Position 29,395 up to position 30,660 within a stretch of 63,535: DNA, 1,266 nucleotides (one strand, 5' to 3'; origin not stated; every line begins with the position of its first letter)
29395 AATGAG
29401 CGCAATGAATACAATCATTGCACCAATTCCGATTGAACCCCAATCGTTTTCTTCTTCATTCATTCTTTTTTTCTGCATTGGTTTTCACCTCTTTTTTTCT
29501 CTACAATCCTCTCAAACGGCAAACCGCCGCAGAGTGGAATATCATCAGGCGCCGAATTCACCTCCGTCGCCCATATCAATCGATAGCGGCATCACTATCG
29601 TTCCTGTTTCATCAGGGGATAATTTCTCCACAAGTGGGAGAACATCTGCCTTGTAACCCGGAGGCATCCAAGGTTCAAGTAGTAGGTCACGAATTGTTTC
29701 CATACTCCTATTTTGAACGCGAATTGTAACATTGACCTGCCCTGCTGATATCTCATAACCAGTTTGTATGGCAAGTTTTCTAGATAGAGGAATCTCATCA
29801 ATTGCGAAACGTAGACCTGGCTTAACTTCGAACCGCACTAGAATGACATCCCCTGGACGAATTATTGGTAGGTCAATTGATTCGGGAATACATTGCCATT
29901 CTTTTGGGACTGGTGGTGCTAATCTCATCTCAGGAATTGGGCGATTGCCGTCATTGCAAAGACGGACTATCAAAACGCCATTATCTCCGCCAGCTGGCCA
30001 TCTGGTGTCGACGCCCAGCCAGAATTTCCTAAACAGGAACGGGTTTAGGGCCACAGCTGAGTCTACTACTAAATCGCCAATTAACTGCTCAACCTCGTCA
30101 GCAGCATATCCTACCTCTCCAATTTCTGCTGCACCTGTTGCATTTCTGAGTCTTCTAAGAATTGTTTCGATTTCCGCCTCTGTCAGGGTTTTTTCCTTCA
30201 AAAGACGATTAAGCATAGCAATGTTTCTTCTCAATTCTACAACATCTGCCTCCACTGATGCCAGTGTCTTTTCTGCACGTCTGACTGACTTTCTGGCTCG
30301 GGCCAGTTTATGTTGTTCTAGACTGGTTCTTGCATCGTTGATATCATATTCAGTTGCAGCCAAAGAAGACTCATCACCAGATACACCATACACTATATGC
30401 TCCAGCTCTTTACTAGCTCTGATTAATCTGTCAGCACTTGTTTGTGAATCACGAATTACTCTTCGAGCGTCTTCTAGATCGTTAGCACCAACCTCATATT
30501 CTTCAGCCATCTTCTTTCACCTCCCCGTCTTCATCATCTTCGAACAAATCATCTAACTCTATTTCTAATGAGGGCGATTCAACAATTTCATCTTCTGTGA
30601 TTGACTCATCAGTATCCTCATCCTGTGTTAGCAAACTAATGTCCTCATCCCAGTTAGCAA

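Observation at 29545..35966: Three translationally coupled genes joined to the upstream end of the archaellum operon: possible new archaellum-associated envelope module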

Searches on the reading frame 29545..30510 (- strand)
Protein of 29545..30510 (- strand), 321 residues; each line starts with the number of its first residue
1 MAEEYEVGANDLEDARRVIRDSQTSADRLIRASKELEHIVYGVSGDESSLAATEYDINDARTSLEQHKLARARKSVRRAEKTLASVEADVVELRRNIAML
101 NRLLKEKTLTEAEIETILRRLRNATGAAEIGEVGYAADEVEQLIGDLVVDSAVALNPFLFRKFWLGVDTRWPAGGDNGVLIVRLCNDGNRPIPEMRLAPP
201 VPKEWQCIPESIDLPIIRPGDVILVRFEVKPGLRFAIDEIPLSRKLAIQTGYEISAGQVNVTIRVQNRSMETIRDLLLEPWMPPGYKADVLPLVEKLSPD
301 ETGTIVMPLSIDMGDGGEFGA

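Call 5: search_protein_families(library=pfam, proteins=[window:29545-30510:-], max_evalue=0.1)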
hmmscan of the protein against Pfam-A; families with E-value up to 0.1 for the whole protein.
window:29545-30510:- (321 aa): 4 families
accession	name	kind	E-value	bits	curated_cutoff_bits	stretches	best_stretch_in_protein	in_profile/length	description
PF06160.17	EzrA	-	7e-05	21.8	39.6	1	47-125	74-152/557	Septation ring formation regulator, EzrA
PF10633.15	NPCBM_assoc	-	0.018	15.7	24.4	0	176-232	5-61/78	NPCBM-associated, NEW3 domain of alpha-galactosidase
PF16454.10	PI3K_P85_iSH2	-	0.025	14.6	31.5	1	56-118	99-160/161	Phosphatidylinositol 3-kinase regulatory subunit P85 inter-SH2 domain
PF24627.1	PUMA_CC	-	0.095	13.2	30.1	0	11-37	37-63/74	PUMA coiled-coil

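Call 6: search_protein_families(library=ncbifam, proteins=[window:29545-30510:-], max_evalue=0.1)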
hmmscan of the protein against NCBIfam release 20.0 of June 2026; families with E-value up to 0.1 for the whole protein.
window:29545-30510:- (321 aa): 5 families
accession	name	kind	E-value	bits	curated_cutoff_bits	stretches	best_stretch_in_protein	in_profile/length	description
NF003034.1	PRK03918.1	equivalog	0.021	12.8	700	1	4-123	159-574/878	DNA double-strand break repair ATPase Rad50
NF045487.1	ASRP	equivalog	0.022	13.4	300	1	11-122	140-252/593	archaea-specific SMC-related protein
NF043048.1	EnoyACPredFabV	equivalog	0.048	12.4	400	1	56-123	246-314/395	enoyl-ACP reductase FabV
TIGR02168.1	SMC_prok_B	equivalog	0.081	10.6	567.35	1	12-119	828-941/1181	chromosome segregation protein SMC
NF041750.1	Drt5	equivalog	0.094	11.7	550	0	54-125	259-328/484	antiviral reverse transcriptase Drt5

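Call 10: find_homologous_proteins(query=window:29545-30510:-)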
Query window:29545-30510:- (321 aa): 637 proteins with E <= 0.001 among 4814 candidates; the best 120 are listed.
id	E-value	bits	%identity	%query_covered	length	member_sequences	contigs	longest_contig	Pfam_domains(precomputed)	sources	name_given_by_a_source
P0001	3.8e-206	702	100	100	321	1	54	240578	-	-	-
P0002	9.6e-206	700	100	100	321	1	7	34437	-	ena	-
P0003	1.2e-205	700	100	100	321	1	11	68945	-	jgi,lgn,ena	-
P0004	1.3e-205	700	99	100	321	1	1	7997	-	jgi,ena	-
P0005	1.8e-205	699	99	100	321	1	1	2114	-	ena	-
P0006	1.9e-205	699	100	100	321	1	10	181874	-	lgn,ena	-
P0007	2.2e-205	699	100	100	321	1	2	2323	-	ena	-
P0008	3.0e-205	699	99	100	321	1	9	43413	-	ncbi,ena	-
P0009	4.2e-205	698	99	100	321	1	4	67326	-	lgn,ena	-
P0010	4.7e-205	698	99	100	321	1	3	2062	-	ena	-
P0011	4.2e-204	695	99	100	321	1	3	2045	-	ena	-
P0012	2.1e-200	683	97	100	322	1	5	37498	-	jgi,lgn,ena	-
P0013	7.9e-200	681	97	100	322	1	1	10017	-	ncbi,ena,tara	tara:strand:+ start:1870 stop:2838 length:969 start_codon:yes stop_codon:yes gene_type:complete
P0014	1.0e-199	680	97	100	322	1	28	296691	-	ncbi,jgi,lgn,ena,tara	tara:strand:- start:4072 stop:5040 length:969 start_codon:yes stop_codon:yes gene_type:complete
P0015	1.4e-199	680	97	100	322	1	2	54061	-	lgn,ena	-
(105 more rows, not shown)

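Call 13: find_related_loci(query=window:29545-30510:-, collection=genome_contigs, flank=10000)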
Query window:29545-30510:- (321 aa) in genome_contigs; peptide patterns used: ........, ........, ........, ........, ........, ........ (x = any residue, [..] = any of these).
110 stretches matched a pattern; 4 encode a relative of the query (tblastn E <= 1e-3); 4 distinct loci.
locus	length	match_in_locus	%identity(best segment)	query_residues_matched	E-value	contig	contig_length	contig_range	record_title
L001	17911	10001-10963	97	1-321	0e+0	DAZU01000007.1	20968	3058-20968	MAG TPA_asm: Euryarchaeota archaeon UBA53 UBA53_contig_27123, whole genome shotgun sequence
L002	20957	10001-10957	89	3-321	0e+0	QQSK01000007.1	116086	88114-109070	MAG: Candidatus Poseidoniales archaeon isolate bin_62 U_43234-7, whole genome shotgun sequence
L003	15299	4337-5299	79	1-321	6e-175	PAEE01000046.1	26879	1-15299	MAG: Methanobacteriota archaeon isolate MED870 47617, whole genome shotgun sequence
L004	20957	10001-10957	82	3-321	9e-175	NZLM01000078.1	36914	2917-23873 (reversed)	MAG: Methanobacteriota archaeon isolate IN35 36898, whole genome shotgun sequence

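Call 22: search_protein_representatives(protein=window:29545-30510:-)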
Query: 321 residues. Proteins with E-value up to 0.001 (for the whole library): 55; up to 1e-10: 33; up to 1e-30: 14. The best 55 are listed.
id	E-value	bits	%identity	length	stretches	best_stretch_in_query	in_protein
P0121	3.2e-117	407.8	60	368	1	6-319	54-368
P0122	2.9e-100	352.1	55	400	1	4-318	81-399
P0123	1.5e-78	280.8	48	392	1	46-312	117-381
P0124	8.3e-73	262.0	43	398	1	21-317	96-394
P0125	1.2e-54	202.3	99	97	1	225-321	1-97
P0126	2.5e-54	201.2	81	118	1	210-318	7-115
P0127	5.1e-51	190.4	51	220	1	31-246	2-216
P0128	1.1e-50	189.3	35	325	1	9-303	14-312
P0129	2.5e-48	181.5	58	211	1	2-167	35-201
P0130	4.4e-43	164.3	81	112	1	5-112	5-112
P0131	1.4e-40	156.1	45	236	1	99-268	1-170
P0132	1.8e-34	136.0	72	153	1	5-102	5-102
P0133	2.6e-34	135.5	33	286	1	68-303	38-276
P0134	9.2e-32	127.1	55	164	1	99-212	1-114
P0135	9.2e-30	120.6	30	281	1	43-302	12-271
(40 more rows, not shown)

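Call 25: find_related_loci(query=A1, collection=metagenome_contigs, flank=10000)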
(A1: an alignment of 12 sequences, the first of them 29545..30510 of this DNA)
Query A1 (321 aa) in metagenome_contigs; peptide patterns used: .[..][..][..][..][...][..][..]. (x = any residue, [..] = any of these).
363 stretches matched a pattern; 266 encode a relative of the query (tblastn E <= 1e-3); the best 80 are kept; 80 distinct loci.
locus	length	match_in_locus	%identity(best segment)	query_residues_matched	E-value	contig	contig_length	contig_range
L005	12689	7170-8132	97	1-321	0e+0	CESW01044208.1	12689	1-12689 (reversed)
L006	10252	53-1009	88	3-321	0e+0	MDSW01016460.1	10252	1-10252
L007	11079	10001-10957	85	3-321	0e+0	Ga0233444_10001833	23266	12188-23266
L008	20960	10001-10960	85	2-321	0e+0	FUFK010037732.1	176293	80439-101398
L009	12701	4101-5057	86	3-321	0e+0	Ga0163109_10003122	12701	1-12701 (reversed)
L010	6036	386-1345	85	2-321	0e+0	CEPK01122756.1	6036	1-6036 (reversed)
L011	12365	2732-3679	85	2-317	0e+0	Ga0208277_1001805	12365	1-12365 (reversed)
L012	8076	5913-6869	84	3-321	0e+0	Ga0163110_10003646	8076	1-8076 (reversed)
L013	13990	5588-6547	84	2-321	0e+0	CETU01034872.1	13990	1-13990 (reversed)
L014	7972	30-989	84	2-321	0e+0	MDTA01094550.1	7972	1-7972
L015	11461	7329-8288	84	2-321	0e+0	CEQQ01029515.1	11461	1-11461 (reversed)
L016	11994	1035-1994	84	2-321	0e+0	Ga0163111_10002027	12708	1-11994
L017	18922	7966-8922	85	3-321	0e+0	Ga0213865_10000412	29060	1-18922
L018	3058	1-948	84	6-321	0e+0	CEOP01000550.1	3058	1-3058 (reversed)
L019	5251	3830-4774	84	3-317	0e+0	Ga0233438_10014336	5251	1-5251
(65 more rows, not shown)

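Call 27: predict_structure(protein=window:29545-30510:-)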
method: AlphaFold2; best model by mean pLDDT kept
length: 321 residues; sequences in the alignment: 1
mean_pLDDT: 42.7   pTM: 0.25
mean pLDDT of the five models: 42.7, 41.8, 40.2, 39.3, 36.6
residues with pLDDT >= 90: 0; 70-90: 0; 50-70: 74; < 50: 247
segments of 3 or more residues with pLDDT < 50: 1-12, 31-33, 35-46, 51-53, 55-57, 78-80, 85-87, 124-266, 280-290, 303-305, 308-321
pLDDT, mean of each block of 10 residues (from residue 1): 38 52 51 47 47 47 50 48 50 52 54 50 44 37 37 29 33 33 36 36 35 35 34 36 35 42 50 52 41 57 48 36 23
secondary structure, 60 per line:
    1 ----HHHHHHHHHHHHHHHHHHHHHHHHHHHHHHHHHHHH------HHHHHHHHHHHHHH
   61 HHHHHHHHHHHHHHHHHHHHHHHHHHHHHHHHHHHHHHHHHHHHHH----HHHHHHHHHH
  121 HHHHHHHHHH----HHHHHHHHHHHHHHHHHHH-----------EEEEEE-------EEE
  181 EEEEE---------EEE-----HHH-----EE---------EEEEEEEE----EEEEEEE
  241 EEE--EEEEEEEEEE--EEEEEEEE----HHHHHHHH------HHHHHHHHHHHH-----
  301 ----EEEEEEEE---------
elements in order: H5-40 H47-106 H111-130 H135-153 E165-170 E178-185 E195-197 E222-229 E234-243 E246-255 E258-265 H270-277 H284-295 E305-312

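Call 29: find_homologous_proteins(query=A2)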
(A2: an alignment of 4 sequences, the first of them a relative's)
Query A2 (4 sequences) (325 aa, profile of the alignment): 15 proteins with E <= 0.001 among 8000 candidates.
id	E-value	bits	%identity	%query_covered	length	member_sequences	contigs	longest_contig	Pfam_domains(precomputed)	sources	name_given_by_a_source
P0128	2.3e-127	442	100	100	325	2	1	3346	-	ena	-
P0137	2.3e-125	436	26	85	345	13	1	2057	-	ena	-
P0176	2.5e-115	403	28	83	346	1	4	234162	-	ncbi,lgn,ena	-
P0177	8.5e-115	401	30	72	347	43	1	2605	-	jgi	-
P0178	7.4e-113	394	27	86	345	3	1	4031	-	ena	-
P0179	1.8e-110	387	28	81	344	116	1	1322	-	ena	-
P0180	7.0e-109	381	27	87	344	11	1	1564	-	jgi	jgi:hypothetical protein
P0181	5.3e-93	329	32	59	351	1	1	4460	-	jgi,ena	-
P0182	4.8e-92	326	31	59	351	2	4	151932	-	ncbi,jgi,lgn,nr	ncbi:MAG: hypothetical protein QF760_02045 [Candidatus Thalassarchaeaceae archaeon]|jgi:hypothetical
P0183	4.8e-92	326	32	59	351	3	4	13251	-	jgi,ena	-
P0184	2.2e-91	324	33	55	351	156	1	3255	-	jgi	jgi:hypothetical protein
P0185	4.9e-91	323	31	59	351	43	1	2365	-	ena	-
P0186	2.2e-89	317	32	59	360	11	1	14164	-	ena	-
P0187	2.5e-80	288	30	57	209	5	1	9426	-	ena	-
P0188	2.4e-35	140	30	26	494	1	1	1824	PF00171.28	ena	-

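Call 30: find_encoding_contigs(protein=P0176, flank=10000, max_places=2)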
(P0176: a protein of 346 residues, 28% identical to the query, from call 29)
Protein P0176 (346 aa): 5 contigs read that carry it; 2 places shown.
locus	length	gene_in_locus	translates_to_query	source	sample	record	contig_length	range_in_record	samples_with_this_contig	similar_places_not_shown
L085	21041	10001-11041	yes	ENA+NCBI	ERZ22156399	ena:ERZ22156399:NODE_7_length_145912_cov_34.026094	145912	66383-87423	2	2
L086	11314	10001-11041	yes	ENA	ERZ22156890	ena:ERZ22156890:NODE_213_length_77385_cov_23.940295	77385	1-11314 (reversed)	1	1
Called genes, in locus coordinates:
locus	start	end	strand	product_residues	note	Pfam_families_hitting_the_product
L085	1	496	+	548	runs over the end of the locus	PF00005:ABC_tran, PF00006:ATP-synt_ab (faint), PF00931:NB-ARC (faint), PF02463:SMC_N (weak), PF05729:NACHT (faint), PF13166:AAA_13 (faint), PF12848:ABC_tran_Xtn (weak), PF00005:ABC_tran, +5 more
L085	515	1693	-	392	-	PF04123:DUF373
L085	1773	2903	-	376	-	PF04104:DNA_primase_lrg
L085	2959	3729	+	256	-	-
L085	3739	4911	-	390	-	PF04151:PPC (faint)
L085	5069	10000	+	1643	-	PF11614:FixG_C (faint)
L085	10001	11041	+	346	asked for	-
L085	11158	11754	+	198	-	PF01917:Flagellin_arch-type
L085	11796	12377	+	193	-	PF01917:Flagellin_arch-type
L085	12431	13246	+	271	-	-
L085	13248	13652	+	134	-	-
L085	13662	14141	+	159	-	PF01917:Flagellin_arch-type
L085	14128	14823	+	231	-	PF06745:ATPase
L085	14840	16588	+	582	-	PF00437:T2SSE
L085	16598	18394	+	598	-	PF00482:T2SSF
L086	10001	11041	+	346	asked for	-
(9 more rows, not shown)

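Call 31: find_encoding_contigs(protein=P0182, flank=10000, max_places=2)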
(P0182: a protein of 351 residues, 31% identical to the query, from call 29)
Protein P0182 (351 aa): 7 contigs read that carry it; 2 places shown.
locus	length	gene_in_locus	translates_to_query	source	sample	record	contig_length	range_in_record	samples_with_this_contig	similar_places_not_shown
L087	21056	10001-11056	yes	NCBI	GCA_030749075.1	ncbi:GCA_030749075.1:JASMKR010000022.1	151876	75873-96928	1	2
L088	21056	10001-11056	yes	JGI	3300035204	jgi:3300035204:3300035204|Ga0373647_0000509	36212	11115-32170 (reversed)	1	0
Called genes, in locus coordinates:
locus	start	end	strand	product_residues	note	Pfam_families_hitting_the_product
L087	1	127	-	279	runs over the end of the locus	PF02749:QRPTase_N, PF01729:QRPTase_C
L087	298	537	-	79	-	-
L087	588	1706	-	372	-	PF04123:DUF373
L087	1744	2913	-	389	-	PF04104:DNA_primase_lrg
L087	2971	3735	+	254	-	-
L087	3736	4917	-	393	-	-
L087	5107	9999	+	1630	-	-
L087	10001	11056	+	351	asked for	-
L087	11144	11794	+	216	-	PF01917:Flagellin_arch-type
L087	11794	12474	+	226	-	PF01917:Flagellin_arch-type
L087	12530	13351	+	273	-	-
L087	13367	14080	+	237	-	-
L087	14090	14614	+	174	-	PF01917:Flagellin_arch-type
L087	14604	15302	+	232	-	PF06745:ATPase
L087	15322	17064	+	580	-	PF00437:T2SSE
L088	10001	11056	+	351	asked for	-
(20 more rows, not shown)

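Call 38: search_protein_families(library=pfam, alignment_id=A1, max_evalue=10)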
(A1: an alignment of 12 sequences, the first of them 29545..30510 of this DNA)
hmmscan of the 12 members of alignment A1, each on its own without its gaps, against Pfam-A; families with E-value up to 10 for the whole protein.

A. member 1, window:29545-30510:- (321 aa): 10 families
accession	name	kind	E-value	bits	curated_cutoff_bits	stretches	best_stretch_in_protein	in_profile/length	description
PF06160.17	EzrA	-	7e-05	21.8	39.6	1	47-125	74-152/557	Septation ring formation regulator, EzrA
PF10633.15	NPCBM_assoc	-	0.018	15.7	24.4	1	176-232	5-61/78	NPCBM-associated, NEW3 domain of alpha-galactosidase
PF16454.10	PI3K_P85_iSH2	-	0.025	14.6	31.5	1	56-118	99-160/161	Phosphatidylinositol 3-kinase regulatory subunit P85 inter-SH2 domain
PF24627.1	PUMA_CC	-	0.095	13.2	30.1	2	11-37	37-63/74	PUMA coiled-coil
PF16716.10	BST2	-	0.23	12.6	27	1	62-121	19-78/91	Bone marrow stromal antigen 2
PF13166.12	AAA_13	-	0.25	10.4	36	1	51-127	386-459/713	AAA domain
PF10241.14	KxDL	-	0.27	12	27.2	1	64-107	38-81/86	Uncharacterized conserved protein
PF07544.18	Med9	-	0.31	11.6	26.9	1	66-106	32-75/80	RNA polymerase II transcription mediator complex subunit 9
PF10938.13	YfdX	-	0.39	11.1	26.6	1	56-93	4-41/149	YfdX protein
PF00401.25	ATP-synt_DE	-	1.9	9.2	24.6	1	69-101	5-37/47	ATP synthase, Delta/Epsilon chain, long alpha-helix domain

B. families by the number of members that match (of 12 scanned): 36 families (the first 25 are shown)
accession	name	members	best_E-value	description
PF10633.15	NPCBM_assoc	11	4.7e-05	NPCBM-associated, NEW3 domain of alpha-galactosidase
PF06160.17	EzrA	6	4.8e-05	Septation ring formation regulator, EzrA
PF02883.26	Alpha_adaptinC2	4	0.00036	Adaptin C-terminal domain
PF24627.1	PUMA_CC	4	0.095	PUMA coiled-coil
PF00401.25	ATP-synt_DE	3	0.24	ATP synthase, Delta/Epsilon chain, long alpha-helix domain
PF10473.14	CENP-F_leu_zip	2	0.0084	Leucine-rich repeats of kinetochore protein Cenp-F/LEK1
PF16454.10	PI3K_P85_iSH2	2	0.025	Phosphatidylinositol 3-kinase regulatory subunit P85 inter-SH2 domain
PF10938.13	YfdX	2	0.087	YfdX protein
PF16716.10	BST2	2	0.22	Bone marrow stromal antigen 2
PF10241.14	KxDL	2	0.27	Uncharacterized conserved protein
PF03148.19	Tektin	1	0.0072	Tektin family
PF07219.19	HemY_N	1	0.027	HemY protein N-terminus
PF10602.15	RPN7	1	0.029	26S proteasome subunit RPN7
PF04899.17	MbeD_MobD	1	0.029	MbeD/MobD like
PF25600.1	TRIM_CC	1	0.038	TRIM protein coiled-coil region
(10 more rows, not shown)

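Call 39: search_solved_structures(query=A1, max_evalue=1)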
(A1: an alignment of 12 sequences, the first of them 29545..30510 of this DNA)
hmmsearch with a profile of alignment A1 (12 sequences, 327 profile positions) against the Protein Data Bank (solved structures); distinct sequences matched with E-value up to 1: 15.
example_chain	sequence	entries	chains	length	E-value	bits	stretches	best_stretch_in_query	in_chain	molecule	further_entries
9fyn_A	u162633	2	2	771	0.0013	21.1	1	189-240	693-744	lacto-n-biosidase GH20 | TrpyGH20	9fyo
8qox_B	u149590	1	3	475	0.0042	19.4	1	35-153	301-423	Conserved membrane protein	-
8zbm_C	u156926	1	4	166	0.065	15.5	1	74-142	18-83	Tropomyosin beta chain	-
2c5j_A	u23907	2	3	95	0.067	15.4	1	56-122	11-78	T-SNARE AFFECTING A LATE GOLGI COMPARTMENT PROTEIN 1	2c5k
5hiu_A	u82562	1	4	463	0.068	15.4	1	96-171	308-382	GTPase activator-like protein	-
2c5i_T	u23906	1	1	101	0.1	14.8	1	56-124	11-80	T-SNARE AFFECTING A LATE GOLGI COMPARTMENT PROTEIN 1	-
3okq_A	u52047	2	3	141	0.27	13.5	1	55-110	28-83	Bud site selection protein 6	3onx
6h9m_A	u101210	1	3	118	0.31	13.2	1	40-113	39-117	Coiled-coil domain-containing protein 90B, mitochondrial,General control protein GCN4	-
9iho_T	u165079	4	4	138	0.52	12.5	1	221-280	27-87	Acyl carrier protein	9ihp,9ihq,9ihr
4gn0_A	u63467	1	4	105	0.54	12.5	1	23-113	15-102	Hamp domain of AF1503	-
4uy3_A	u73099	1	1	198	0.55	12.4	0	11-101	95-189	SEPTATION RING FORMATION REGULATOR EZRA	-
6igm_H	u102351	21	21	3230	0.83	11.9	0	12-100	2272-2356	Helicase SRCAP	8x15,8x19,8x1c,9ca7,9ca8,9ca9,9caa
6uui_X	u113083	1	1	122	0.95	11.7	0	82-158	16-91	Keratin, type I cytoskeletal 10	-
3zc1_A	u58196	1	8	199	0.96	11.6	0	109-155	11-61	AFTRAX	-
3zc0_A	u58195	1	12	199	0.99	11.6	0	109-155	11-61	AFTRAX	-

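Call 47: predict_structure(alignment_id=A4)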
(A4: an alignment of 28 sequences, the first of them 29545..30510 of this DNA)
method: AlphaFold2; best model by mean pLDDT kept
length: 321 residues; sequences in the alignment: 28
mean_pLDDT: 78.4   pTM: 0.64
mean pLDDT of the five models: 78.4, 70.5, 69.5, 68.9, 68.8
residues with pLDDT >= 90: 67; 70-90: 177; 50-70: 49; < 50: 28
segments of 3 or more residues with pLDDT < 50: 1-9, 40-47, 236-239, 316-321
pLDDT, mean of each block of 10 residues (from residue 1): 38 62 63 57 47 71 79 80 83 86 79 84 85 86 83 82 90 78 93 89 84 93 92 55 80 91 91 88 86 90 91 54 37
secondary structure, 60 per line:
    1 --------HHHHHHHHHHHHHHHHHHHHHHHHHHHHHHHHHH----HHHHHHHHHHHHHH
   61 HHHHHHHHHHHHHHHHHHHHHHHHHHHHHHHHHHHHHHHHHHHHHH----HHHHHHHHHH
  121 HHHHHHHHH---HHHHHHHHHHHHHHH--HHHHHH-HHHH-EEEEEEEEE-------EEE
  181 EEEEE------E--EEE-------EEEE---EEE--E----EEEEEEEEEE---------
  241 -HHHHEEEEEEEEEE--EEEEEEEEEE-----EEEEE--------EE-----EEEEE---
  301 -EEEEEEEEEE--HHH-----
elements in order: H9-42 H47-106 H111-129 H133-147 H150-155 H157-160 E162-170 E178-185 E195-197 E205-208 E212-214 E222-231 H242-245 E246-255 E258-267 E273-277 E293-297 E302-311
